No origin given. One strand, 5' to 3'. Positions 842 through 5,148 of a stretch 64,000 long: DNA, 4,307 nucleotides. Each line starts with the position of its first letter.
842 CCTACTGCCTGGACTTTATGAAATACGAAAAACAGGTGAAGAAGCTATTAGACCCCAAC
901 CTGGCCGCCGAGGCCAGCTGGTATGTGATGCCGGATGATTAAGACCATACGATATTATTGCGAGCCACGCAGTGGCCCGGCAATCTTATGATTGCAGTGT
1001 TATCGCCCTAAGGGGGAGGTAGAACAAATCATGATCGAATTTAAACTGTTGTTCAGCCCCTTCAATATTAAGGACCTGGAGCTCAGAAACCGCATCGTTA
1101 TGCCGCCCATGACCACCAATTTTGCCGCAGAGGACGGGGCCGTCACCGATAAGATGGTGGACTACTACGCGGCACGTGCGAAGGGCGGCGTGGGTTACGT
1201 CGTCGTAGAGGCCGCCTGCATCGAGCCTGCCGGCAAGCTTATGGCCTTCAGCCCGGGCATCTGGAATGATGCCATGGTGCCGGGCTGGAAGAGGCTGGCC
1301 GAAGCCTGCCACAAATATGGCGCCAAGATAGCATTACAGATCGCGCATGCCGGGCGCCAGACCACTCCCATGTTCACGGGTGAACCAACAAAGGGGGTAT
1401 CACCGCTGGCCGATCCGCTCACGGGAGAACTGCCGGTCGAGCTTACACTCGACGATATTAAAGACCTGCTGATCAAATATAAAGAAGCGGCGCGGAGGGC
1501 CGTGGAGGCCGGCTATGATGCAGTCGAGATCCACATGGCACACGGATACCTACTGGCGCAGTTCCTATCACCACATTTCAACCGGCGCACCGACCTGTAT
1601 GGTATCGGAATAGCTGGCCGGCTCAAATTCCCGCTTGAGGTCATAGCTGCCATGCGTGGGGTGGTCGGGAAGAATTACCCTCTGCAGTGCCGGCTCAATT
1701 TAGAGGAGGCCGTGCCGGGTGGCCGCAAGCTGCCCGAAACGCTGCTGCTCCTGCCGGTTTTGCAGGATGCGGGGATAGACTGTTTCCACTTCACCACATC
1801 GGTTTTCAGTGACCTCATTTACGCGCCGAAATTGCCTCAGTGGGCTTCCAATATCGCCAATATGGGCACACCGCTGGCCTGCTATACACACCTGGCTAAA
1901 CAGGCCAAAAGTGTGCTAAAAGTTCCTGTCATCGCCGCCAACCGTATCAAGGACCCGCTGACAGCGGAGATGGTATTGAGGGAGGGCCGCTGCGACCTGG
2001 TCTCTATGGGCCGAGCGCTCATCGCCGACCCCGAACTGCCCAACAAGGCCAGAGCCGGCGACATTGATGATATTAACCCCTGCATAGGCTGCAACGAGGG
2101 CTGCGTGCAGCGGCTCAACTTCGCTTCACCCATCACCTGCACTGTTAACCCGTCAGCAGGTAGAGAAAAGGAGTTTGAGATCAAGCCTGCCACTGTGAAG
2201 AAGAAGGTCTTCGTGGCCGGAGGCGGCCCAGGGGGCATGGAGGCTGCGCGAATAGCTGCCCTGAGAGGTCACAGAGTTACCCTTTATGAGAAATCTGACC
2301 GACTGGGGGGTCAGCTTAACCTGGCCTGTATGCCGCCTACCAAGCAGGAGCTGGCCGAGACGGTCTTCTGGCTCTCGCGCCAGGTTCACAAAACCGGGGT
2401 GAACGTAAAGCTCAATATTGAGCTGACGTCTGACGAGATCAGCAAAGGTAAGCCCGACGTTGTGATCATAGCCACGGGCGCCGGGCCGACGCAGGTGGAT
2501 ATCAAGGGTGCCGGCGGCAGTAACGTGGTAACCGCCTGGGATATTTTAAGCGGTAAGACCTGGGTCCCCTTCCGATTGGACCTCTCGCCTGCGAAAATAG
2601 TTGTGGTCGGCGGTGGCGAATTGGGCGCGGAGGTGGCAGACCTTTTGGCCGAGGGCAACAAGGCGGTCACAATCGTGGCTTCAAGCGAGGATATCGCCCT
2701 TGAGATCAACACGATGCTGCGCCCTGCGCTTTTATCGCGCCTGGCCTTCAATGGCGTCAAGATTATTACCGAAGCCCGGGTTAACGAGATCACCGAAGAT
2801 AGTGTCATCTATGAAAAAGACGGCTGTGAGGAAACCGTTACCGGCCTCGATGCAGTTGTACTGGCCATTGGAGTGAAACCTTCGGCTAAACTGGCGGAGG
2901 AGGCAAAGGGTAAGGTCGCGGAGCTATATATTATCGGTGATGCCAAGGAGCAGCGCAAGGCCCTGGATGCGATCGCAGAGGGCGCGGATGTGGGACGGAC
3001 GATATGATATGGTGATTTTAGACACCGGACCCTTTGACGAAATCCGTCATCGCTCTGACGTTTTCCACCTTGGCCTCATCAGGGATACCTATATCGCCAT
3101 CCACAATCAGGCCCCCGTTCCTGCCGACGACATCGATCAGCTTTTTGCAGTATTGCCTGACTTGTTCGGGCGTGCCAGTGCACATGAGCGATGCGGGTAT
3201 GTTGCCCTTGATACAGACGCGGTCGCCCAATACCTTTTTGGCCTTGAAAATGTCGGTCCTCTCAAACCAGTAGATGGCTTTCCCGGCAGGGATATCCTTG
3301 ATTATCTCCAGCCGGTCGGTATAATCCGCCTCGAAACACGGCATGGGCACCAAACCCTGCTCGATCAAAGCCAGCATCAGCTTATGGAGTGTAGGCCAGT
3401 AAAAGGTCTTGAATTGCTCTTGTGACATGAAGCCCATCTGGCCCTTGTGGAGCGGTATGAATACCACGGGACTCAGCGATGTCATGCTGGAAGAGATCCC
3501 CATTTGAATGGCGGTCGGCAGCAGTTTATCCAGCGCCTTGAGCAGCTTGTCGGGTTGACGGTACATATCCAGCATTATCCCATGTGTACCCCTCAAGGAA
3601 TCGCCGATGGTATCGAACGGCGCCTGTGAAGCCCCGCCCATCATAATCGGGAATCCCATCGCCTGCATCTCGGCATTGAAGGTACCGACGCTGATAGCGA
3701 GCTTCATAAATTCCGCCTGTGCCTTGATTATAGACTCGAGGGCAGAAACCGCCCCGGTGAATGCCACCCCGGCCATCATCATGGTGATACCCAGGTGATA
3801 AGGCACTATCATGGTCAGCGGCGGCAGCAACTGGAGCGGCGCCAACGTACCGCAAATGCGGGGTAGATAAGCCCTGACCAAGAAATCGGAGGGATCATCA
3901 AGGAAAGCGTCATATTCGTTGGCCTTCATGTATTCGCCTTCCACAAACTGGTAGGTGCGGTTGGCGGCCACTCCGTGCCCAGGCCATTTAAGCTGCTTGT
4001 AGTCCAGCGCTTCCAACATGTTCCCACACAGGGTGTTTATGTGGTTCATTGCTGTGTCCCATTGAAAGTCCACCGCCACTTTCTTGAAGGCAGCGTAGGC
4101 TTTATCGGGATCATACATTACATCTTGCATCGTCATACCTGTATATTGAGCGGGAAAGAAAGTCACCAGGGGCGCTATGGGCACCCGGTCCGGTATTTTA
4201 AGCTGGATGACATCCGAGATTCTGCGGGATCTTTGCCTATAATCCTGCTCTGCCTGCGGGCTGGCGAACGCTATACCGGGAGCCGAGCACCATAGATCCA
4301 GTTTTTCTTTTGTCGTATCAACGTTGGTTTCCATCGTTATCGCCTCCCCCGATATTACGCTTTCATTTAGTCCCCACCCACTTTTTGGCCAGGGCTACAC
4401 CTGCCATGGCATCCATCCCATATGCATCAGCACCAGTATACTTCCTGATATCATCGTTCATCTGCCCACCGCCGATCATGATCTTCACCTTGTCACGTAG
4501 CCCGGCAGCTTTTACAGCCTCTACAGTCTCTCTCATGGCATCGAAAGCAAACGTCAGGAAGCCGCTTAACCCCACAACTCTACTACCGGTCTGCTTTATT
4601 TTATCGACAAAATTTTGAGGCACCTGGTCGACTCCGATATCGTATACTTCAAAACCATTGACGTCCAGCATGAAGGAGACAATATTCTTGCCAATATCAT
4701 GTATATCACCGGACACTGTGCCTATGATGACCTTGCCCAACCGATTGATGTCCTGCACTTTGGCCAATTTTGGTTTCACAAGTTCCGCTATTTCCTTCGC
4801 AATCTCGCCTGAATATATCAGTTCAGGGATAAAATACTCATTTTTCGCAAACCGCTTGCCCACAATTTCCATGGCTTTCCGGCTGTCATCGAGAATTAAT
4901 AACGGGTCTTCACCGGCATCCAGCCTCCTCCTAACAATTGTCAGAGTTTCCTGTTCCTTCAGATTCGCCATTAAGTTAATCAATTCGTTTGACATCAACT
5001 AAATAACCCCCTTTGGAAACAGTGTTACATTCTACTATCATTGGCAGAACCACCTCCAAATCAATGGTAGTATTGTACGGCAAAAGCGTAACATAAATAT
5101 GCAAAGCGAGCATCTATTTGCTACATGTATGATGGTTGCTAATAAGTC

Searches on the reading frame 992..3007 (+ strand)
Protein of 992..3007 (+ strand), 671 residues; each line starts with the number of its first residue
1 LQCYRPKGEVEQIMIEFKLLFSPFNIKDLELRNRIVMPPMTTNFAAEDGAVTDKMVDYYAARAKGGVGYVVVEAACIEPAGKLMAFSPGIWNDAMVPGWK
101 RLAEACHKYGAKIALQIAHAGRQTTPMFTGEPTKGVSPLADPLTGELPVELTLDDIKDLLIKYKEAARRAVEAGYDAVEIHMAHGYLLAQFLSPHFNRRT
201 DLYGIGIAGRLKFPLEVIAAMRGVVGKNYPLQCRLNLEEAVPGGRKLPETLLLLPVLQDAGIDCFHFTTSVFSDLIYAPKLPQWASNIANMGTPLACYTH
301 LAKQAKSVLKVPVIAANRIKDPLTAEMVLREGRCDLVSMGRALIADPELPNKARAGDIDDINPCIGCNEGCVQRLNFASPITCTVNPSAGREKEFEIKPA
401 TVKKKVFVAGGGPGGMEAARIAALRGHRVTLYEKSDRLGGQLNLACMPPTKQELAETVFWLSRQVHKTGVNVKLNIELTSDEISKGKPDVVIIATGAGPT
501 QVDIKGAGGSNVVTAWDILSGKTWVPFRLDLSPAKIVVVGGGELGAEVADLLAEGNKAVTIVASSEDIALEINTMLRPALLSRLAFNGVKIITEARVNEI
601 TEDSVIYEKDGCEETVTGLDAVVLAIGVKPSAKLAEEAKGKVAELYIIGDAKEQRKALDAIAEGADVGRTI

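Call 28: search_protein_families(library=pfam, proteins=[window:992-3007:+], max_evalue=0.0001)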
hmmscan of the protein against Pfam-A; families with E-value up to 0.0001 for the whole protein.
window:992-3007:+ (671 aa): 10 families
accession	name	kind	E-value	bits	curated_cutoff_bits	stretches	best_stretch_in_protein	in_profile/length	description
PF00724.26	Oxidored_FMN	-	9.1e-77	259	27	1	20-356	2-338/342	NADH:flavin oxidoreductase / NADH oxidase family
PF07992.20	Pyr_redox_2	-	1.5e-28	100.5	26.1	1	405-642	2-251/291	Pyridine nucleotide-disulphide oxidoreductase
PF00070.33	Pyr_redox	-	4.8e-16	59.5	22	1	535-604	1-70/82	Pyridine nucleotide-disulphide oxidoreductase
PF13738.12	Pyr_redox_3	-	7.5e-15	55.4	30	1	490-637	127-276/305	Pyridine nucleotide-disulphide oxidoreductase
PF12831.13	FAD_oxidored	-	3.8e-07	30.2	27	1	406-452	2-48/416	FAD dependent oxidoreductase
PF13241.12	NAD_binding_7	-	3.6e-06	27.9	22.1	0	529-639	3-83/104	Putative NAD(P)-binding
PF01266.30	DAO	-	4.6e-06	26.8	27.9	0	405-440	1-37/353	FAD dependent oxidoreductase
PF03486.20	HI0933_like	-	5.3e-06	26.5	50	0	405-444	2-41/244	HI0933-like protein Rossmann domain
PF13450.12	NAD_binding_8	-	1.2e-05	25.9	21.9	1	408-441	1-34/68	NAD(P)-binding Rossmann-like domain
PF01262.27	AlaDh_PNT_C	-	9.8e-05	22.3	23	0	403-441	28-66/214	Alanine dehydrogenase/PNT, C-terminal domain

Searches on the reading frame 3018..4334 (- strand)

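Call 28: search_protein_families(library=pfam, proteins=[window:3018-4334:-], max_evalue=0.0001)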
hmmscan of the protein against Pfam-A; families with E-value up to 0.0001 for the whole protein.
window:3018-4334:- (438 aa): 1 family
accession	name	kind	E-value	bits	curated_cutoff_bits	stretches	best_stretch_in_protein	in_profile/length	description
PF01208.23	URO-D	-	8.6e-21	74.8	23.9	1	230-434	137-344/346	Uroporphyrinogen decarboxylase (URO-D)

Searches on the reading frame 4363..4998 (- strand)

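Call 28: search_protein_families(library=pfam, proteins=[window:4363-4998:-], max_evalue=0.0001)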
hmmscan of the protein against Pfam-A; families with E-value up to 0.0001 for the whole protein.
window:4363-4998:- (211 aa): 2 families
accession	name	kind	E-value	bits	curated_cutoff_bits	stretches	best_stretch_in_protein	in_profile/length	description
PF02310.24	B12-binding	-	8.9e-21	74.4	32.1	1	88-201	1-120/121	B12 binding domain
PF02607.22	B12-binding_2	-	1.4e-11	44.8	23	1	4-72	3-71/74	B12 binding domain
